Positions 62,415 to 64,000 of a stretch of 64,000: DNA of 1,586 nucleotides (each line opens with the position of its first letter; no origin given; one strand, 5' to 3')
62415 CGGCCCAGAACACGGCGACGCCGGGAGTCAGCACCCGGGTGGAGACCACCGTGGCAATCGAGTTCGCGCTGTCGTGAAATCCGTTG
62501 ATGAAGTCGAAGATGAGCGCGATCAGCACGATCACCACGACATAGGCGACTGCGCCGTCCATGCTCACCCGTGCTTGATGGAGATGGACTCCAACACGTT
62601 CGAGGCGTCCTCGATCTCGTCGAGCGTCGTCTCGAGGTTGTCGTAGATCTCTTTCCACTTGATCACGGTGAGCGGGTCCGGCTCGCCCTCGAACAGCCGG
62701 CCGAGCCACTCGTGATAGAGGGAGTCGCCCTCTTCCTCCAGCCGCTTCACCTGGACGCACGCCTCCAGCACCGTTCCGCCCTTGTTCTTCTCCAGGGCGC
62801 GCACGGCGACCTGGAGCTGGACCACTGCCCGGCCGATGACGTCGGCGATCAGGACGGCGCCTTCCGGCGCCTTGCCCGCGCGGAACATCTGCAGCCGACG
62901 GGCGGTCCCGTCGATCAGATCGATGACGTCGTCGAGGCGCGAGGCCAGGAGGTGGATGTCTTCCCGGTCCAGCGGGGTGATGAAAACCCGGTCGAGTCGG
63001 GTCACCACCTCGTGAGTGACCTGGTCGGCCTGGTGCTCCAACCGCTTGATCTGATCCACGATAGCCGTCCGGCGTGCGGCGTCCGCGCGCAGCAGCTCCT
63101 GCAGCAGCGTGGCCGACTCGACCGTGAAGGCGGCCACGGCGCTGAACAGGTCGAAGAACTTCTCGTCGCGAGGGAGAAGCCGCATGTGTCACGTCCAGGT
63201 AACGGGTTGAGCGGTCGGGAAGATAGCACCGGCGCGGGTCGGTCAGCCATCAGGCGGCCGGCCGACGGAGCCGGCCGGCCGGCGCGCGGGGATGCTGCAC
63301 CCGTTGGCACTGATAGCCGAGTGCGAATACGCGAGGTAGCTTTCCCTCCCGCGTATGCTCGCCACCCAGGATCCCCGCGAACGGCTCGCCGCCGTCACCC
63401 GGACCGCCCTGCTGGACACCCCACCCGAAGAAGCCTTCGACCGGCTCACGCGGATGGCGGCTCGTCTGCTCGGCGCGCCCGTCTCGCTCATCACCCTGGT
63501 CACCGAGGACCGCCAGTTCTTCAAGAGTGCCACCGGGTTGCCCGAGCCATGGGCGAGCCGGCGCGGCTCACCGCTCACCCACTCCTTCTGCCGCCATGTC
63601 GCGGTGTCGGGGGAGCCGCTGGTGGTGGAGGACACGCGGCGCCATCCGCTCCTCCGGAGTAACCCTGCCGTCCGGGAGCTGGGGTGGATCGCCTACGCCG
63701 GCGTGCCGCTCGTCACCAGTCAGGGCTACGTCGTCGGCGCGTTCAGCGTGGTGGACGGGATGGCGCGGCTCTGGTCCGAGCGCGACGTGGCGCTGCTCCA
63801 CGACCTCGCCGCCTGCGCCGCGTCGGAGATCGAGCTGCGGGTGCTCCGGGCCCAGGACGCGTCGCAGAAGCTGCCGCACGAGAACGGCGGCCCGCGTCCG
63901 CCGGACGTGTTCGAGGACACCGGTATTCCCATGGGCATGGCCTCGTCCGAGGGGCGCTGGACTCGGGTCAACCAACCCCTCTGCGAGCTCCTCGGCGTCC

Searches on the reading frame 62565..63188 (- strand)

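Call 52: search_protein_families(library=pfam, proteins=[window:62565-63188:-], max_evalue=0.0001)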
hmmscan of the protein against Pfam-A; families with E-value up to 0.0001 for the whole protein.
window:62565-63188:- (207 aa): 1 family
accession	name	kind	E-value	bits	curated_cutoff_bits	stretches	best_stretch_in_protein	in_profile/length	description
PF01865.21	PhoU_div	-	1.4e-27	96.9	24.4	1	6-204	8-213/214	Protein of unknown function DUF47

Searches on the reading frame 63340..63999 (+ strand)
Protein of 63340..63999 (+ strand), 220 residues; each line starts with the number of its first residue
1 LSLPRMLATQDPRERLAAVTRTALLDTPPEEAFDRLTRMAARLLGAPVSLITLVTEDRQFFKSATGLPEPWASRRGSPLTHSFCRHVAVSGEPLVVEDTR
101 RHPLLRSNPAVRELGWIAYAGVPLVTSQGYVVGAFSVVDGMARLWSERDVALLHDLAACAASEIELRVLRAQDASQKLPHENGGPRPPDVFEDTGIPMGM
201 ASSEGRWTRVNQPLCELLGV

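Call 52: search_protein_families(library=pfam, proteins=[window:63340-63999:+], max_evalue=0.0001)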
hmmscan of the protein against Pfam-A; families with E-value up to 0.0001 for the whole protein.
window:63340-63999:+ (220 aa): 3 families
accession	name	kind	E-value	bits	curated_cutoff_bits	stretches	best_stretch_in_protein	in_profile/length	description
PF01590.32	GAF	-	8.3e-16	59.2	22.4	1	29-163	2-132/133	GAF domain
PF13185.12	GAF_2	-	4.5e-14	53.3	28.6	1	27-162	2-133/136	GAF domain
PF13492.12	GAF_3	-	4.3e-05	24.4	27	1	30-165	3-128/129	GAF domain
